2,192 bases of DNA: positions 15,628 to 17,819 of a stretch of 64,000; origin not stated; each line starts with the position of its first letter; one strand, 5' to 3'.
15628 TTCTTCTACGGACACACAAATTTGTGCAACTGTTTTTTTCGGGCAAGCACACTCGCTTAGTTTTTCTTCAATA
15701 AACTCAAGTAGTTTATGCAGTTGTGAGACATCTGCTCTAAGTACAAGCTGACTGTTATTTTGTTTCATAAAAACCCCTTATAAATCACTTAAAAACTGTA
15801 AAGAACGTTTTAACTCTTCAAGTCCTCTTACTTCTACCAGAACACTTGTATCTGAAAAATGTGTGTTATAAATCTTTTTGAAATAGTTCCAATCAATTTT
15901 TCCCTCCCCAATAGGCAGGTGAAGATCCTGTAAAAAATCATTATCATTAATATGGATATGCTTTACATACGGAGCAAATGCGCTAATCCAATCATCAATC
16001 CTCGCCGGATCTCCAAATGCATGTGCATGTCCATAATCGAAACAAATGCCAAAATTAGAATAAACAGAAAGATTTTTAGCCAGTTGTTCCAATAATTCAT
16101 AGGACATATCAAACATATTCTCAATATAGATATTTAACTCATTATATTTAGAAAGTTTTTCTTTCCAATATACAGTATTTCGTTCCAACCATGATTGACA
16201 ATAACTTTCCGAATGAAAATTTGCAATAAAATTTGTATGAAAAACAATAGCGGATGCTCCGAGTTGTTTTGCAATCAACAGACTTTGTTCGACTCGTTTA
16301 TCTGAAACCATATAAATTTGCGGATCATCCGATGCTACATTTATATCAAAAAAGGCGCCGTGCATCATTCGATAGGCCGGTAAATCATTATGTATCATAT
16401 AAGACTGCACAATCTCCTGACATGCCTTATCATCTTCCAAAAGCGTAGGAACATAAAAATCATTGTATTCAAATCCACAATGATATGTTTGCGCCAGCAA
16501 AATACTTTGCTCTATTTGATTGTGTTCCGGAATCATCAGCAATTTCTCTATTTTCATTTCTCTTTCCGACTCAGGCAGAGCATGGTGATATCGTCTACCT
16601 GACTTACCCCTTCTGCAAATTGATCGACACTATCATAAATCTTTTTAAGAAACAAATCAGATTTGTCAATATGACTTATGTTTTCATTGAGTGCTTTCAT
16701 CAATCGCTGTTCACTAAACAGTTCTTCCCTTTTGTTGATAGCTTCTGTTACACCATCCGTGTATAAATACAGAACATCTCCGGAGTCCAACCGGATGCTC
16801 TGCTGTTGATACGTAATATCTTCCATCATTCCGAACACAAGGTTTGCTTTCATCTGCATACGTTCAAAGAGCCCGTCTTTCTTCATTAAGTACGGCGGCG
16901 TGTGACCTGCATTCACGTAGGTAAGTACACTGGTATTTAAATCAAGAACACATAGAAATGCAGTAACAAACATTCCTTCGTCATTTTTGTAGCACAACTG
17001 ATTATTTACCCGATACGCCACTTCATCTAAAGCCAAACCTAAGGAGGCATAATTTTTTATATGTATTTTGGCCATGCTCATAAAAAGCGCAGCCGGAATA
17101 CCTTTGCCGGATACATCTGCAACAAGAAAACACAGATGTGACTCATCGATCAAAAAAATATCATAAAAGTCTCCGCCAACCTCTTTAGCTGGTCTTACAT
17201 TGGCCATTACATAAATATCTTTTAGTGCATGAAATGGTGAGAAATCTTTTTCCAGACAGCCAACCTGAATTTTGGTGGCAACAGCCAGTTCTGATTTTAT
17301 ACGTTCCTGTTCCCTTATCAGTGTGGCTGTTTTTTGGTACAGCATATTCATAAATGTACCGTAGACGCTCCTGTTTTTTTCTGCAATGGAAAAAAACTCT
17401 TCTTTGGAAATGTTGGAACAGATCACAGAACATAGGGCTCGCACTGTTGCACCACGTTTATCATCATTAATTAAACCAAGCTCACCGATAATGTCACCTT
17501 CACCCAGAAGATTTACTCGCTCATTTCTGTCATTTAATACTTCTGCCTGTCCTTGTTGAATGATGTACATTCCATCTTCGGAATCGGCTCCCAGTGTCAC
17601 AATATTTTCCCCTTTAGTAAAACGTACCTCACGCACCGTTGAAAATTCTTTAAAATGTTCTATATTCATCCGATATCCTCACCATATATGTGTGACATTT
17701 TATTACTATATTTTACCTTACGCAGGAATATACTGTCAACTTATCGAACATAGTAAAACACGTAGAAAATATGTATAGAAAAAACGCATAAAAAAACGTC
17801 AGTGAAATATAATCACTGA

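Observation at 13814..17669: Sigma-factor-less partner-switching operon wired to a GGDEF cyclase, with a cNMP-binding PP2C input and an embedded TIM-barrel sugar-phosphate isomerase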

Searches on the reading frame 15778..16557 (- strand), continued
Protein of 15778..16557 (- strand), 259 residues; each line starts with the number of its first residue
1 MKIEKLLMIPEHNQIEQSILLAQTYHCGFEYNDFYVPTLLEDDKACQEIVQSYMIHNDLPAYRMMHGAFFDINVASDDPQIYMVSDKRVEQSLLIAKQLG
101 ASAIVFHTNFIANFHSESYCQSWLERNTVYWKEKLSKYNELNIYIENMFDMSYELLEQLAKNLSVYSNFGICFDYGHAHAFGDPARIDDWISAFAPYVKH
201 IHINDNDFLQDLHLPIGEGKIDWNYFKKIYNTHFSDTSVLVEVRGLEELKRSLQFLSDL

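Call 33: search_protein_families(library=pfam, proteins=[L001:1886-2986:+, L001:4205-6004:+, L051:6959-7996:-, L051:11069-14125:+, L052:14940-16067:+, L069:3627-4778:+, L001:7562-8860:+, L052:10201-14928:+], max_evalue=0.01)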
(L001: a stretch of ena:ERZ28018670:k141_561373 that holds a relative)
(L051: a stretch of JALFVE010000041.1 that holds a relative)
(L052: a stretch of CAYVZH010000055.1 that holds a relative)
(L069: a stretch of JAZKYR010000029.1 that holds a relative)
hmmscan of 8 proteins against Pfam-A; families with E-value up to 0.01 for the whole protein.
L001:1886-2986:+ (366 aa): 1 family
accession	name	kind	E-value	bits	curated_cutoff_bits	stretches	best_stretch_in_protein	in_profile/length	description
PF04773.18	FecR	-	4.2e-10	40.4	24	1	73-170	8-97/97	FecR protein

L001:4205-6004:+ (599 aa): 2 families
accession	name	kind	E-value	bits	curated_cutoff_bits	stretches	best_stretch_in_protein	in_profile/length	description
PF05226.16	CHASE2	-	3.8e-47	161.4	26.3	1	17-312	3-253/257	CHASE2 domain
PF00211.25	Guanylate_cyc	-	3.9e-24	85.7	21.9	1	412-584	7-175/183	Adenylate and Guanylate cyclase catalytic domain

L051:6959-7996:- (345 aa): 4 families
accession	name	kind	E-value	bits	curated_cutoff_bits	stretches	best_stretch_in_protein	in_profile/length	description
PF00990.26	GGDEF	-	1.2e-38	132.9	23.8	1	184-342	2-161/161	Diguanylate cyclase, GGDEF domain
PF01590.32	GAF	-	1.2e-11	45.8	22.4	1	38-173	2-132/133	GAF domain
PF13185.12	GAF_2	-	9.1e-06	26.4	28.6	1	37-175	3-136/136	GAF domain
PF22335.1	Cas10-Cmr2_palm2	-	4.7e-05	23.9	27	1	261-343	55-132/133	Cas10/Cmr2, second palm domain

L051:11069-14125:+ (1018 aa): 2 families
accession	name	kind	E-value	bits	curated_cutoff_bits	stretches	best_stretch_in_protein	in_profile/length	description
PF09479.16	Flg_new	-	7.1e-16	58.5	27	2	553-615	1-65/65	Listeria-Bacteroides repeat domain (List_Bact_rpt)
PF04773.18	FecR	-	3.6e-09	37.4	24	1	79-183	1-97/97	FecR protein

L052:14940-16067:+ (375 aa): 2 families
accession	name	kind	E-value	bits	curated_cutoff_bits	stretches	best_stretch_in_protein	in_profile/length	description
PF09986.15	DUF2225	-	3.6e-25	89.4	21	1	169-363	7-198/214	Uncharacterized protein conserved in bacteria (DUF2225)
PF00027.35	cNMP_binding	-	2.5e-21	75.9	27.5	1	17-102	2-87/89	Cyclic nucleotide-binding domain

L069:3627-4778:+ (383 aa): 2 families
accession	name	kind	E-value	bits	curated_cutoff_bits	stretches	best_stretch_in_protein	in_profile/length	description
PF00027.35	cNMP_binding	-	3.1e-24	85.2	27.5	1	16-97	2-83/89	Cyclic nucleotide-binding domain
PF09986.15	DUF2225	-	1.5e-18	67.8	21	1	166-363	5-199/214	Uncharacterized protein conserved in bacteria (DUF2225)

L001:7562-8860:+ (432 aa): 1 family
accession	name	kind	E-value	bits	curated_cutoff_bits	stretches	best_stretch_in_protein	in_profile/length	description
PF00990.26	GGDEF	-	5.8e-28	98.1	23.8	1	278-425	2-159/161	Diguanylate cyclase, GGDEF domain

L052:10201-14928:+ (1575 aa): 15 families
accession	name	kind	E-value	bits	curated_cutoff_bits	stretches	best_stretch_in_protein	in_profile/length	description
PF12799.13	LRR_4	-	3e-33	113.5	27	2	1225-1262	2-41/44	Leucine Rich repeats (2 copies)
PF23952.1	LRR_EndoS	-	9.1e-13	48.9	27.9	1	804-925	34-107/116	Endo-beta-N-acetylglucosaminidase EndoS LRR domain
PF04773.18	FecR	-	1.8e-07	31.9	24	1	94-176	3-82/97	FecR protein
PF24807.1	WD40_CDC20-Fz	-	2.4e-07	30.8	200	0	1166-1286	47-167/292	CDC20/Fizzy WD40 domain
PF25173.1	Beta-prop_WDR3_1st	-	1.6e-06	28.4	154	0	1257-1409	11-163/184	WDR3 first beta-propeller domain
PF23414.1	Beta-prop_EML_2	-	2.8e-05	24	90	0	1168-1289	37-159/266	Echinoderm microtubule-associated protein second beta-propeller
PF25013.1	LRR_Zer-1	-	0.00021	21.9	27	0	1276-1411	8-136/137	Zer-1-like, Leucine-rich repeats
PF00036.39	EF-hand_1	-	0.00023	20.9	25.4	0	1075-1090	8-23/29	EF hand domain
PF12893.14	Lumazine_bd_2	-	0.00038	21.6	22.1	0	1231-1257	67-93/116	Putative lumazine-binding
PF13405.12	EF-hand_6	-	0.00047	20.1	25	0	1075-1091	8-24/30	EF-hand domain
PF25513.1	P2_C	-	0.00079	19.8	25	0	1193-1224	18-49/120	Viral coat protein P2 C-terminal domain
PF13499.12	EF-hand_7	-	0.0016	19.2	30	0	1075-1102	10-37/67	EF-hand domain pair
PF24814.1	WD40_Prp19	-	0.0029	17.1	320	0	1194-1371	9-189/281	Prp19 WD40 domain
PF11571.13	Med27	-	0.003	18.3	25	0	655-686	47-80/86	Mediator complex subunit 27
PF13202.12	EF-hand_5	-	0.004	17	25.9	0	773-786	7-20/25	EF hand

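Call 73: search_protein_representatives(alignment_id=A1)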
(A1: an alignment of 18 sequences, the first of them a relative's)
Query: 18 sequences, 259 profile positions. Proteins with E-value up to 0.001 (for the whole library): 3933; up to 1e-10: 1208; up to 1e-30: 205. The best 150 are listed.
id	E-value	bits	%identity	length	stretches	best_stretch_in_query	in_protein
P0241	5.4e-106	370.3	-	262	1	4-258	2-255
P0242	1.8e-99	348.9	-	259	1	2-258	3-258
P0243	1.2e-98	346.2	-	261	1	4-258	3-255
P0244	5.7e-96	337.4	-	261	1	4-259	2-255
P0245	5.7e-96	337.4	-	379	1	5-257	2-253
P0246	1.5e-95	336.1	-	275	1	2-258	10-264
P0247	3.5e-94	331.6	-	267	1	4-259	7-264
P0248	2.7e-93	328.6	-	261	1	3-256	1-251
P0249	1.3e-92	326.5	-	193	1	1-191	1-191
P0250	1.1e-88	313.6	-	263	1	4-257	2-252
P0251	3.4e-87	308.6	-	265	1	5-258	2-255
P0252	3.5e-87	308.6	-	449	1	4-258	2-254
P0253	2.7e-85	302.4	-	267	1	4-257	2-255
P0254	1.4e-84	300.0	-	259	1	6-257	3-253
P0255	3.7e-83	295.4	-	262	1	4-258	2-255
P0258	8.5e-82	291.0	-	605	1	6-258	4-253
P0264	1.7e-74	267.0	-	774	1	4-259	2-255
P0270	9.7e-71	254.7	-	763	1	4-257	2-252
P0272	2.0e-69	250.4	-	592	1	4-258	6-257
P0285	1.9e-57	211.1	-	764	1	6-258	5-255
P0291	7.2e-54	199.4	-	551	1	5-258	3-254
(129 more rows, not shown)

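Call 74: search_protein_families(library=pfam, proteins=[P0245, P0252, P0258, P0264, P0270, P0272, P0285, P0291], max_evalue=0.001)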
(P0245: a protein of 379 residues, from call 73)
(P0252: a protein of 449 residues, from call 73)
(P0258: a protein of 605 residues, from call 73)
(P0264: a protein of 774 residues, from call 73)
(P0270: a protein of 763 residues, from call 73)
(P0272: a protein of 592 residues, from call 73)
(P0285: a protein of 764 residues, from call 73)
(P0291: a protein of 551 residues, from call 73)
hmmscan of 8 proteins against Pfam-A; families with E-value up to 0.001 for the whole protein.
P0245 (379 aa): 1 family
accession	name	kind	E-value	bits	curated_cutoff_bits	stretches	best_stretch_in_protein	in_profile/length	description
PF01261.30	AP_endonuc_2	-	3.4e-27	96.2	31.1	1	25-254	8-248/249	Xylose isomerase-like TIM barrel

P0252 (449 aa): 2 families
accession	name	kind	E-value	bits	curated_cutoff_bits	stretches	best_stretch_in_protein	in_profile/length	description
PF01261.30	AP_endonuc_2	-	2.1e-17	64.1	31.1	1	42-222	31-212/249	Xylose isomerase-like TIM barrel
PF13185.12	GAF_2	-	4.5e-06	27.3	28.6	1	288-416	7-131/136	GAF domain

P0258 (605 aa): 4 families
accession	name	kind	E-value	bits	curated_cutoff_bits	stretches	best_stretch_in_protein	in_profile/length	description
PF00990.26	GGDEF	-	8.3e-41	139.9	23.8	1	447-601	2-161/161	Diguanylate cyclase, GGDEF domain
PF01261.30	AP_endonuc_2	-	1.8e-21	77.4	31.1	1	44-253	30-248/249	Xylose isomerase-like TIM barrel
PF01590.32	GAF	-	1.3e-11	45.6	22.4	1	306-436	8-132/133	GAF domain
PF13185.12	GAF_2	-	1.5e-07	32.1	28.6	1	298-437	2-135/136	GAF domain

P0264 (774 aa): 6 families
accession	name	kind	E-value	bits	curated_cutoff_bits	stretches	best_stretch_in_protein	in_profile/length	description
PF13487.12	HD_5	-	2.6e-32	112.3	27.2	1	648-763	58-168/170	HD domain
PF01261.30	AP_endonuc_2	-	1.5e-20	74.4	31.1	1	20-254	4-248/249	Xylose isomerase-like TIM barrel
PF01590.32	GAF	-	6.3e-16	59.6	22.4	1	295-466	1-133/133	GAF domain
PF01966.28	HD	-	4.8e-12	46.6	22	1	499-574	3-66/116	HD domain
PF13185.12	GAF_2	-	4.8e-11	43.5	28.6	1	293-466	1-135/136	GAF domain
PF13492.12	GAF_3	-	1e-08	36.1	27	1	404-468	71-129/129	GAF domain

P0270 (763 aa): 5 families
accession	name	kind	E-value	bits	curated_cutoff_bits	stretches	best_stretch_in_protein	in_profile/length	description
PF13487.12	HD_5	-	1.4e-25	90.4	27.2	1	624-740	60-170/170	HD domain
PF01261.30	AP_endonuc_2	-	2.4e-21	77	31.1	1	62-219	45-209/249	Xylose isomerase-like TIM barrel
PF01590.32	GAF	-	2.7e-13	51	22.4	1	290-443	3-133/133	GAF domain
PF01966.28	HD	-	4.8e-12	46.6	22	2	636-704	49-114/116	HD domain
PF13492.12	GAF_3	-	0.00046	21.1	27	0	291-445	4-129/129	GAF domain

P0272 (592 aa): 4 families
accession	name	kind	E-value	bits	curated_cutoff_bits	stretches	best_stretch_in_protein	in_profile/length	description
PF00990.26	GGDEF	-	1.7e-37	129.1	23.8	1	435-589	1-161/161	Diguanylate cyclase, GGDEF domain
PF01261.30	AP_endonuc_2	-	5.5e-22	79.1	31.1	1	46-257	31-248/249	Xylose isomerase-like TIM barrel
PF13185.12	GAF_2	-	1.6e-07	32.1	28.6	1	326-422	43-131/136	GAF domain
PF22335.1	Cas10-Cmr2_palm2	-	9.6e-06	26.2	27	1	493-590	38-132/133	Cas10/Cmr2, second palm domain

P0285 (764 aa): 7 families
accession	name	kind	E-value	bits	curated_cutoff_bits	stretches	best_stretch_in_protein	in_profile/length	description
PF13487.12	HD_5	-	1.9e-30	106.3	27.2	1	622-734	56-164/170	HD domain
PF01261.30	AP_endonuc_2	-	2.6e-23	83.4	31.1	1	19-253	2-246/249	Xylose isomerase-like TIM barrel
PF01590.32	GAF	-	5.7e-15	56.5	22.4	1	293-444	4-131/133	GAF domain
PF01966.28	HD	-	8.1e-14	52.3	22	1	479-542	3-63/116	HD domain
PF13185.12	GAF_2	-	2e-12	47.9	28.6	1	290-446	3-135/136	GAF domain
PF13492.12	GAF_3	-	3.6e-08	34.3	27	1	294-443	5-124/129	GAF domain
PF08668.18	HDOD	-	0.00021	21.3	22.9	1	479-543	97-149/196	HDOD domain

P0291 (551 aa): 1 family
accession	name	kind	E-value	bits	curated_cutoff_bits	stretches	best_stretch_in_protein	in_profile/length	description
PF01261.30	AP_endonuc_2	-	3.1e-09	37.4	31.1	1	65-240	48-228/249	Xylose isomerase-like TIM barrel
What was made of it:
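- It is fused to GAF-GGDEF proteins (call 74). The barrel is also fused to HD/HD_5 domains, which would duplicate a c-di-GMP-degrading activity (call 74).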

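Call 75: find_encoding_contigs(protein=P0258, flank=6000, max_places=2)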
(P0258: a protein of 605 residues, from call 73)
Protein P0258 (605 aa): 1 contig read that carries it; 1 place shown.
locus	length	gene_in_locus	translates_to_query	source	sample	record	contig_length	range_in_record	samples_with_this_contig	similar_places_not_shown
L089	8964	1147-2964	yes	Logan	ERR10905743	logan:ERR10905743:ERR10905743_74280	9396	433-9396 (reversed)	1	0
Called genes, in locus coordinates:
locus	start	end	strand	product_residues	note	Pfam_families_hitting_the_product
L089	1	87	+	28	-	?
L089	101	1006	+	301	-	PF04204:HTS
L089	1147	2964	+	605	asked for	PF01261:AP_endonuc_2, PF01590:GAF, PF13185:GAF_2 (weak), PF00990:GGDEF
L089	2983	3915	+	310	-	PF08937:ThsB_TIR (weak), PF13676:TIR_2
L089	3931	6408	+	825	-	PF00211:Guanylate_cyc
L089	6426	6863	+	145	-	PF09424:YqeY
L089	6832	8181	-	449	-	PF01943:Polysacc_synt, PF01554:MatE (weak)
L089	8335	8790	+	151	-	PF02082:Rrf2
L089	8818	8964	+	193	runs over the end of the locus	?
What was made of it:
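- One of them lies in an operon with another class III cyclase (call 75).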

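Call 76: find_encoding_contigs(protein=P0264, flank=6000, max_places=2)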
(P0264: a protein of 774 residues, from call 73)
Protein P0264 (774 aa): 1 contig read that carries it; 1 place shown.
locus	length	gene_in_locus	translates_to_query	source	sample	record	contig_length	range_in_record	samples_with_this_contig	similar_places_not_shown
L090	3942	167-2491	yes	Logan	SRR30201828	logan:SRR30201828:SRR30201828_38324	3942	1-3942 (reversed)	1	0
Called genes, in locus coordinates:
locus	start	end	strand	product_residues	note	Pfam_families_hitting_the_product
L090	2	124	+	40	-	?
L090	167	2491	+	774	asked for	PF01261:AP_endonuc_2, PF01590:GAF, PF13185:GAF_2, PF13492:GAF_3 (faint), PF01966:HD (weak), PF13487:HD_5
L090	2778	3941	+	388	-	?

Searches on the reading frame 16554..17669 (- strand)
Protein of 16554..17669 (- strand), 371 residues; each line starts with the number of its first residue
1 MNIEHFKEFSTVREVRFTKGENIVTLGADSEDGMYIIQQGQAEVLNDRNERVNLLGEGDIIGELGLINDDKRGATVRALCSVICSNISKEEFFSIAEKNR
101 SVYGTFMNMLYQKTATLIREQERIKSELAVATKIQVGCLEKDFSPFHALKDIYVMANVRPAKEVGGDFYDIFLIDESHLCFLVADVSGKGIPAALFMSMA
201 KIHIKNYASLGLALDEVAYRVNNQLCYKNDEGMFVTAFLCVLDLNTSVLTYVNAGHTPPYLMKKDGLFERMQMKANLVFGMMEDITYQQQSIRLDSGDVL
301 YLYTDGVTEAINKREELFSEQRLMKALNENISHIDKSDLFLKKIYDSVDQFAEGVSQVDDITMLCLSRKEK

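Call 3: search_protein_families(library=pfam, proteins=[window:16554-17669:-], max_evalue=0.01)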
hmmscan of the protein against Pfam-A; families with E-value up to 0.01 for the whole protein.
window:16554-17669:- (371 aa): 2 families
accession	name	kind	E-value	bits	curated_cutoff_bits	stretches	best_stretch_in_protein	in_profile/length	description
PF07228.17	SpoIIE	-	1e-50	172.8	25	1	176-368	2-191/192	Stage II sporulation protein E (SpoIIE)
PF00027.35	cNMP_binding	-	7.2e-16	58.4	27.5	1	15-99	2-89/89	Cyclic nucleotide-binding domain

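Call 4: search_protein_families(library=ncbifam, proteins=[window:16554-17669:-], max_evalue=0.01)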
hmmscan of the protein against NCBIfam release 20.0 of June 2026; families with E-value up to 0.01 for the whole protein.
window:16554-17669:- (371 aa): 7 families
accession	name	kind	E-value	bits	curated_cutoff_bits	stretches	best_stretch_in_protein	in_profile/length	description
NF045505.1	RR_RssB_Pseudo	equivalog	1e-13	51.2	700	1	149-368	174-391/394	two-component system response regulator RssB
TIGR02865.1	spore_II_E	equivalog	2.3e-12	45.8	490.8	1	159-329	561-727/764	stage II sporulation protein E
NF008732.0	PRK11753.1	equivalog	1.4e-08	34.5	266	1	12-129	23-140/214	cAMP-activated global transcriptional regulator CRP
NF038263.1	prot_phos_SiaA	equivalog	2.8e-08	32.7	700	1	116-366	403-655/658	biofilm regulation protein phosphatase SiaA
TIGR03896.1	cyc_nuc_ocin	subfamily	5.5e-05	22.7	161.05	1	28-118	176-266/317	bacteriocin-type transport-associated protein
NF058543.1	ActPatMycb56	equivalog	0.00014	20.8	460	1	16-117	23-125/317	acetyltransferase Pat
NF007707.0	PRK10402.1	subfamily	0.00044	19.9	180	1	11-91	30-113/226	transcriptional regulator YeiL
